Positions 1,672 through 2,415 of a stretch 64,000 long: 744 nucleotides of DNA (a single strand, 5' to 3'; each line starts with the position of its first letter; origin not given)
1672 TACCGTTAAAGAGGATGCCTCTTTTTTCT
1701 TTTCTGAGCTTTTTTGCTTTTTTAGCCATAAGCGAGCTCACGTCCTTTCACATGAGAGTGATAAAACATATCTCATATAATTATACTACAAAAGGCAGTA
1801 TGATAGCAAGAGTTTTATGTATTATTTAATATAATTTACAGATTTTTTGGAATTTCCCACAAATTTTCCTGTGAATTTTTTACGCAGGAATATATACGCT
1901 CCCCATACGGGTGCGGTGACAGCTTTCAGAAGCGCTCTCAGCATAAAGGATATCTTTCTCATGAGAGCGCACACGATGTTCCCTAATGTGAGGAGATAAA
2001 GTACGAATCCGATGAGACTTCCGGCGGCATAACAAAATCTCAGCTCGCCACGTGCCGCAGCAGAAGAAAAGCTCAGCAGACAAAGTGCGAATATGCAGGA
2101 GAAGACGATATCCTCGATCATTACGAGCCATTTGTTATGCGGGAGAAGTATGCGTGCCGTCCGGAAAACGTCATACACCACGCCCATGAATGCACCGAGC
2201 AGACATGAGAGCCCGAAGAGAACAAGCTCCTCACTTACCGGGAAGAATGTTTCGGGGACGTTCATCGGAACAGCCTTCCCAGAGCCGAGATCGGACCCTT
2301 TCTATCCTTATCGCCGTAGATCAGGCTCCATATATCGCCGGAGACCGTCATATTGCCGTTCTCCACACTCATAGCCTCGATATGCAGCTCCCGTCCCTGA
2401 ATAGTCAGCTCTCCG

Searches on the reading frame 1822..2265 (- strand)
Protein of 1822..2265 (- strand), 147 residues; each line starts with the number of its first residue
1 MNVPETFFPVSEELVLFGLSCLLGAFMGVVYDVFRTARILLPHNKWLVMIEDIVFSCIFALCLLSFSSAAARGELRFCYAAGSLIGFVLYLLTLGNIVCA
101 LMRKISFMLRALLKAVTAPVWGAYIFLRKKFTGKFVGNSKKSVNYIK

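Call 68: find_encoding_contigs(protein=window:1822-2265:-, flank=10000, max_places=1)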
Protein window:1822-2265:- (147 aa): 3 contigs read that carry it; 1 place shown.
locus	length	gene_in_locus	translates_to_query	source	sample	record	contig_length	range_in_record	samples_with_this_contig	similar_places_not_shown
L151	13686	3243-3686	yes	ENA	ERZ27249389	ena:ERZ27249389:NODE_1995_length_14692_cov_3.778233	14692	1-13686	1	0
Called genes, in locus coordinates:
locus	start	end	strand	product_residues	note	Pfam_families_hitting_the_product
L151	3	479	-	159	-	?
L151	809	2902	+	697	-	PF12437:GSIII_N, PF00120:Gln-synt_C, PF18318:Gln-synt_C-ter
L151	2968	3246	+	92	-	PF07873:YabP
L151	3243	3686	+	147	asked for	PF09578:Spore_YabQ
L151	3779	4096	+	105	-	-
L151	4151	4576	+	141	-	PF00575:S1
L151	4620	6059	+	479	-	PF00587:tRNA-synt_2b, PF03129:HGTP_anticodon, PF09180:ProRS-C_1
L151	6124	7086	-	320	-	PF01381:HTH_3, PF12844:HTH_19, PF13560:HTH_31 (weak), PF00717:Peptidase_S24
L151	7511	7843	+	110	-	-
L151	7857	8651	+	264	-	-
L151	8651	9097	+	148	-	PF13306:LRR_5 (weak)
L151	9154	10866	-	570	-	PF17996:CE2_N, PF00657:Lipase_GDSL, PF13472:Lipase_GDSL_2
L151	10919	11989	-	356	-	PF00657:Lipase_GDSL, PF13472:Lipase_GDSL_2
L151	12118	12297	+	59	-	-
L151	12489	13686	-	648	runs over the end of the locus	PF00069:Pkinase, PF07714:PK_Tyr_Ser-Thr, PF03793:PASTA (weak)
